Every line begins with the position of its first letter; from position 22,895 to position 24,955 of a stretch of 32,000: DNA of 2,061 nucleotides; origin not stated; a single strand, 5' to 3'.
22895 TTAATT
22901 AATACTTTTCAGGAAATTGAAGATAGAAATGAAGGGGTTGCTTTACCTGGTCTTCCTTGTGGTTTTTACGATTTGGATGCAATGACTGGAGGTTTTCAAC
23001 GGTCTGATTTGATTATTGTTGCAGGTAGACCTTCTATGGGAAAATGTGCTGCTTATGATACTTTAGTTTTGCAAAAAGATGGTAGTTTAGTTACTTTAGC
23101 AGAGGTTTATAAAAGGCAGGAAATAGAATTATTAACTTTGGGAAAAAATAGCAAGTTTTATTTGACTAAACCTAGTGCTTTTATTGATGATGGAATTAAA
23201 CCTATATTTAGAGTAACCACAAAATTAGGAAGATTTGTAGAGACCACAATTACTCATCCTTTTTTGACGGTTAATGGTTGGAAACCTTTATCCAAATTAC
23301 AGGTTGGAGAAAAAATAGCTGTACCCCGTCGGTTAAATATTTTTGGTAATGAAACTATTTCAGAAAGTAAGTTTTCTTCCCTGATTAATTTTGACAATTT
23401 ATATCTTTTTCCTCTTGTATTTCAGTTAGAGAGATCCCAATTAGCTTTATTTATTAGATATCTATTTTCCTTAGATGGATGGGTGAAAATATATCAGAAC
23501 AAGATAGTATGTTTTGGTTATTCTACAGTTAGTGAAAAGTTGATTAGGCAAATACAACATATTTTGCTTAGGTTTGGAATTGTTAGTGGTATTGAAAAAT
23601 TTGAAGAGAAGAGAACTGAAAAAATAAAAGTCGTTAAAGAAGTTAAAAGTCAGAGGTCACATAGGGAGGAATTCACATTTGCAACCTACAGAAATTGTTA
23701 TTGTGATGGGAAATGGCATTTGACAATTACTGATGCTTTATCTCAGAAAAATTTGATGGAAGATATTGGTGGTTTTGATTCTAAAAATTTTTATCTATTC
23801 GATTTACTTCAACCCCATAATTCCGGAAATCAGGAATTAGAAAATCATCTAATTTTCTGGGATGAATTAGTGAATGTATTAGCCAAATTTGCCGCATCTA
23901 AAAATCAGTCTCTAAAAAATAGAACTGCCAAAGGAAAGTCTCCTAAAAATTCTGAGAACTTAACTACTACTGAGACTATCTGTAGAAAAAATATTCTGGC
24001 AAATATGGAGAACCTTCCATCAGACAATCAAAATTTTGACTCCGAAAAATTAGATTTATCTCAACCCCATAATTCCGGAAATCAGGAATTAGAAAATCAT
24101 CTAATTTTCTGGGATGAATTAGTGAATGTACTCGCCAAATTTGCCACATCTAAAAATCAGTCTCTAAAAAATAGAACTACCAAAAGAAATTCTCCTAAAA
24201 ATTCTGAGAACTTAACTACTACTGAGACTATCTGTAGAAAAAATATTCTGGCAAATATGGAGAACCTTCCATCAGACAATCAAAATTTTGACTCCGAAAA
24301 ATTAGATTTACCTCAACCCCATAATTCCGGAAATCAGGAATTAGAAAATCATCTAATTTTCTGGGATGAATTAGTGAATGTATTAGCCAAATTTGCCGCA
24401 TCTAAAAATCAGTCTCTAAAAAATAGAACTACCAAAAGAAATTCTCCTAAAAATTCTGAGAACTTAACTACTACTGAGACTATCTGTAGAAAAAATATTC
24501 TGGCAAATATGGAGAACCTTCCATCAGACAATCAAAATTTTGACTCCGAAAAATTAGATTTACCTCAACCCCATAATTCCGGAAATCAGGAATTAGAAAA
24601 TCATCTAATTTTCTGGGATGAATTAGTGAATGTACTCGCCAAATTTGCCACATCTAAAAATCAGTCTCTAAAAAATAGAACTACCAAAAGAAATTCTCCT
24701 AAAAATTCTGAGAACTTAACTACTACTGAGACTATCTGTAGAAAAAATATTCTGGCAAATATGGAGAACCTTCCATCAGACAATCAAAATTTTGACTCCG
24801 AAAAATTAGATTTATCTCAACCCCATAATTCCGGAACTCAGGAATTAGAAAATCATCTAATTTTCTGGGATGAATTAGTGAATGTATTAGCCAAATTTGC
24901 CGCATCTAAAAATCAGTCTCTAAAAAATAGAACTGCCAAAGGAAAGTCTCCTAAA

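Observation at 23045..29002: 1,986-aa intein splitting the DnaB Walker-A loop, about 85% of it made of 20 in-frame 252-bp tandem repeats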

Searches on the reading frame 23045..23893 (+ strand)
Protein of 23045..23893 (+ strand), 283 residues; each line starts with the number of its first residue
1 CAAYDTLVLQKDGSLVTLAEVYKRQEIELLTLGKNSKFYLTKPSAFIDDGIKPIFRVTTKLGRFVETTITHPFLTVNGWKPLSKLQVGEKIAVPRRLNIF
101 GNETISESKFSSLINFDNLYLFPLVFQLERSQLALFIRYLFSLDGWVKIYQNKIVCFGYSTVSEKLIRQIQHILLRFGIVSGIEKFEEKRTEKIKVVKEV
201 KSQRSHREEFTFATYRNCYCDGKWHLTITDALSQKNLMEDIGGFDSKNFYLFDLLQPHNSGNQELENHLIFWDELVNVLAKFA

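Call 70: find_related_loci(query=window:23045-23893:+, collection=metagenome_contigs, flank=10000)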
Query seq(283 aa) (283 aa) in metagenome_contigs; peptide patterns used: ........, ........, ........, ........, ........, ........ (x = any residue, [..] = any of these).
122 stretches matched a pattern; 9 encode a relative of the query (tblastn E <= 1e-3); 9 distinct loci.
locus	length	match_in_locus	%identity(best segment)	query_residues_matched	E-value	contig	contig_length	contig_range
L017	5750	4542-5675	73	1-283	2e-142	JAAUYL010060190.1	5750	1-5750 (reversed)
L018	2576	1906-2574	80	1-230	9e-126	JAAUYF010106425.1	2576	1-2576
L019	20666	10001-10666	46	1-244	2e-66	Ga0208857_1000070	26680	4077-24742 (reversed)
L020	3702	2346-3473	56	1-244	4e-38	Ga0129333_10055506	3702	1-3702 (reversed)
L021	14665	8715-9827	54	1-244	7e-37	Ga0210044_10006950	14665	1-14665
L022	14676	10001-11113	54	1-244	3e-35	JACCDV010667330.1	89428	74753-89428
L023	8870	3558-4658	50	1-244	2e-32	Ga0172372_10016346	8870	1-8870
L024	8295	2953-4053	50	1-244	2e-32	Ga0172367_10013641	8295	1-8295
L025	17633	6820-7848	39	1-201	2e-23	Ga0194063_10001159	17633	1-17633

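Call 85: search_protein_families(library=pfam, proteins=[L021:8715-10202:+, L019:10001-11041:+, window:23045-23809:+], max_evalue=0.01)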
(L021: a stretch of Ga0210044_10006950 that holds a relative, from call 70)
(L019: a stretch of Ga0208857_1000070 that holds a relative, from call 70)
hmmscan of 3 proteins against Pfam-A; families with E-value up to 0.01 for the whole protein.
L021:8715-10202:+ (496 aa): 3 families
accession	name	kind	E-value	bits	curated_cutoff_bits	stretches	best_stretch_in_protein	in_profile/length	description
PF14890.11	Intein_splicing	-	6.9e-29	101.1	35.8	1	9-496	2-155/155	Intein splicing domain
PF14528.11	LAGLIDADG_3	-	4.3e-22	78.6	22.5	1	285-369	2-82/82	LAGLIDADG-like domain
PF25634.1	PFV_capsid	-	0.0042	17.5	27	0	287-353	19-81/129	Pyrobaculum filamentous virus capsid protein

L019:10001-11041:+ (347 aa): 2 families
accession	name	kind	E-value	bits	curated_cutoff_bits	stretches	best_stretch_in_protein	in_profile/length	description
PF14890.11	Intein_splicing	-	1.4e-27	96.9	35.8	1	8-347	1-155/155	Intein splicing domain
PF14528.11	LAGLIDADG_3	-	6e-16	58.9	22.5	1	137-220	3-82/82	LAGLIDADG-like domain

window:23045-23809:+ (255 aa): 2 families
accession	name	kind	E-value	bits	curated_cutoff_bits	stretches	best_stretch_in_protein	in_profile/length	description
PF14528.11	LAGLIDADG_3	-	1.1e-12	48.4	22.5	1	132-242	2-82/82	LAGLIDADG-like domain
PF14890.11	Intein_splicing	-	3.2e-10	40.5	35.8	1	8-210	2-118/155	Intein splicing domain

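Call 89: search_protein_families(library=ncbifam, proteins=[window:23045-23809:+], max_evalue=0.01)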
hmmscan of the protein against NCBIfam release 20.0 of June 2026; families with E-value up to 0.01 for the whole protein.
window:23045-23809:+ (255 aa): 12 families
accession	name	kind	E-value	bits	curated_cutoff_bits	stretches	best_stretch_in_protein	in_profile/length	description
NF005852.0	PRK07773.1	equivalog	2.4e-32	112.2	780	2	1-113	398-512/886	replicative DNA helicase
NF007072.0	PRK09519.1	equivalog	3.8e-14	52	1024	2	139-204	468-534/790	intein-containing recombinase RecA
NF011418.0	PRK14845.1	equivalog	1.2e-12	46.4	756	2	55-115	94-150/1049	translation initiation factor IF-2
NF006207.0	PRK08332.1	equivalog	4.6e-12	44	2400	2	49-108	943-1004/1684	vitamin B12-dependent ribonucleotide reductase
TIGR01445.1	intein_Nterm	domain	2.4e-09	38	24.5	1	1-75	1-83/83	intein N-terminal splicing region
NF038098.1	GyrA_w_intein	exception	1.7e-08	32.9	1850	1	125-206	328-407/1232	intein-containing DNA gyrase subunit A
NF038162.1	RtcB_rel_intein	exception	1.2e-07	30.1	1150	1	1-199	95-303/961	intein-containing RtcB family protein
NF038136.1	rSAM_Rv_intein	exception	0.0001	21.4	700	1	1-91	76-166/574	intein-containing Rv2578c family radical SAM protein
NF003158.0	PRK04132.1-3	equivalog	0.00085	16.5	1750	1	52-98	702-748/1437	replication factor C small subunit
NF003157.0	PRK04132.1-2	equivalog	0.0012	16.9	1103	0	49-98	108-162/864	replication factor C small subunit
NF045703.1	rSAM_Tes_intein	exception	0.0016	16.3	1700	0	133-189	464-518/1040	tetraether lipid synthase Tes, intein-containing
NF003159.0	PRK04132.1-4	equivalog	0.0057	14.7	999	0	49-103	118-177/852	replication factor C small subunit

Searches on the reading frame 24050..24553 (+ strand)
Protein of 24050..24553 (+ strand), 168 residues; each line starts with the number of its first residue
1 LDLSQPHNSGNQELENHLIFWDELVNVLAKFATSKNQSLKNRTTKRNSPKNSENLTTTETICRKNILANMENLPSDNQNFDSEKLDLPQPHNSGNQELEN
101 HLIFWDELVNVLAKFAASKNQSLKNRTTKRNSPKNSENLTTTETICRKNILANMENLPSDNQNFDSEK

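Call 86: search_protein_representatives(protein=window:24050-24553:+)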
Query: 168 residues. Proteins with E-value up to 0.001 (for the whole library): 5; up to 1e-10: 5; up to 1e-30: 3. The best 5 are listed.
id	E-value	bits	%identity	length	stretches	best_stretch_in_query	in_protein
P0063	4.8e-99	344.7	39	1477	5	12-167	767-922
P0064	9.4e-60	217.1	38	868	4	7-111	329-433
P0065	3.4e-43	163.4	47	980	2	2-113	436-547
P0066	2.9e-22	95.4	47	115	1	25-131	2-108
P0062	4.1e-14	68.9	48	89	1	70-149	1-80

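Call 88: list_cluster_members(proteins=[P0063, P0064, P0065, P0066])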
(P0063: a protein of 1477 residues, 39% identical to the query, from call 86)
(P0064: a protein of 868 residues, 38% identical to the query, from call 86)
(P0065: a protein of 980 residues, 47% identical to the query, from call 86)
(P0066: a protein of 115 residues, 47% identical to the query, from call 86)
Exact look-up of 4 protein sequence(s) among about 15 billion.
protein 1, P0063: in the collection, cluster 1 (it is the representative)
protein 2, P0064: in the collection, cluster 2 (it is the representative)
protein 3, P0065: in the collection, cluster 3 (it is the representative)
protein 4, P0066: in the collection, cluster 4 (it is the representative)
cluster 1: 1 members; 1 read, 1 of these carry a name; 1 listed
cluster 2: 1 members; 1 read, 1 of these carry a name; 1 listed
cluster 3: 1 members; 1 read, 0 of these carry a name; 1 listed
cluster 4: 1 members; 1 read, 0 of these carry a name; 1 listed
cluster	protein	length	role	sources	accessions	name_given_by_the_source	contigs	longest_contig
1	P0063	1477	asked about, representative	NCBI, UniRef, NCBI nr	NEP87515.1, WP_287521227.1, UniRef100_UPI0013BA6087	MAG: replicative DNA helicase [Okeania sp. SIO2C2] | replicative DNA helicase n=1 Tax=Okeania sp. SIO2C2 TaxID=2607787 RepID=UPI0013BA6087 | replicative DNA helicase [Okeania sp. SIO2C2]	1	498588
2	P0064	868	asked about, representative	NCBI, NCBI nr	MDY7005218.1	MAG: DnaB-like helicase C-terminal domain-containing protein [Cyanobacteriota bacterium] | DnaB-like helicase C-terminal domain-containing protein [Cyanobacteriota bacterium]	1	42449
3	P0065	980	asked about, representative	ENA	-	-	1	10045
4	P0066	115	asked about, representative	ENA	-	-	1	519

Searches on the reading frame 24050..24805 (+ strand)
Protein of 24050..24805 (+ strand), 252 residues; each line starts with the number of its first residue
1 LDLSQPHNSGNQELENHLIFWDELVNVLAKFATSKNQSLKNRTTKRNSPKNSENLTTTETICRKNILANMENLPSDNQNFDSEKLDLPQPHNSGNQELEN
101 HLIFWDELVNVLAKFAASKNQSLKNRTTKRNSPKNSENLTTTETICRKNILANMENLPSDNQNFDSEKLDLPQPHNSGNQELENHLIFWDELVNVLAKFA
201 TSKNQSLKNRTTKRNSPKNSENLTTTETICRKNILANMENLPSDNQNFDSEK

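Call 64: predict_structure(protein=window:24050-24805:+)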
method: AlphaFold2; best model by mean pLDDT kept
length: 252 residues; sequences in the alignment: 1
mean_pLDDT: 39.4   pTM: 0.21
mean pLDDT of the five models: 39.4, 38.8, 38.0, 37.3, 35.0
residues with pLDDT >= 90: 0; 70-90: 0; 50-70: 4; < 50: 248
segments of 3 or more residues with pLDDT < 50: 1-55, 57-223, 226-231, 233-252
pLDDT, mean of each block of 10 residues (from residue 1): 37 42 43 42 39 41 39 35 32 39 40 40 38 40 39 34 32 35 40 42 44 42 47 46 39 31
secondary structure, 60 per line:
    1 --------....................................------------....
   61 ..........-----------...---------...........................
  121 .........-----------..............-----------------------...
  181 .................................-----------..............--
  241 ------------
elements in order: H9-44 H57-70 H94-129 H141-154 H178-213 H225-238

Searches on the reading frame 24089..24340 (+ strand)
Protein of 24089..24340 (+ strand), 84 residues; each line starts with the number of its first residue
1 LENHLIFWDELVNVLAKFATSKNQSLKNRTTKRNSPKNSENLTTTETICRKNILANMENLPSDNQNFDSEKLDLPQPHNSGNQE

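Call 51: find_homologous_proteins(query=A1, max_evalue=0.001)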
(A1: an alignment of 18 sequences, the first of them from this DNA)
Query A1 (18 sequences) (84 aa, profile of the alignment): 1 proteins with E <= 0.001 among 85 candidates.
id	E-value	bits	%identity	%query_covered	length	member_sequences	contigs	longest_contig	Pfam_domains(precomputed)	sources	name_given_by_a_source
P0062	5.8e-25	105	51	61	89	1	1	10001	-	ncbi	-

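Call 53: find_encoding_contigs(protein=P0062, flank=10000, max_places=3)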
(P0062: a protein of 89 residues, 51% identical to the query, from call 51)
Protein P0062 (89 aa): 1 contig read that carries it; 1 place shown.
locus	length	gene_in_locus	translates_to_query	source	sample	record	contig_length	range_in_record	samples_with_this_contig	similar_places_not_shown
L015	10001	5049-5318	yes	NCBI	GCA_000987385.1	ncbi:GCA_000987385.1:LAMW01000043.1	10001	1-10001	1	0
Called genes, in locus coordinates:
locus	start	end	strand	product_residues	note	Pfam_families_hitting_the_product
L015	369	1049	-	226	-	PF04069:OpuAC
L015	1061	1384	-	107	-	PF04069:OpuAC (weak)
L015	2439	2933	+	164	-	PF01281:Ribosomal_L9_N, PF03948:Ribosomal_L9_C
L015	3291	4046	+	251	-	PF00772:DnaB, PF03796:DnaB_C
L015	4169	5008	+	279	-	PF14528:LAGLIDADG_3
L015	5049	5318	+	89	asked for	-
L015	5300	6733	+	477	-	PF14890:Intein_splicing, PF03796:DnaB_C, PF14890:Intein_splicing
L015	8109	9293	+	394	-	PF01764:Lipase_3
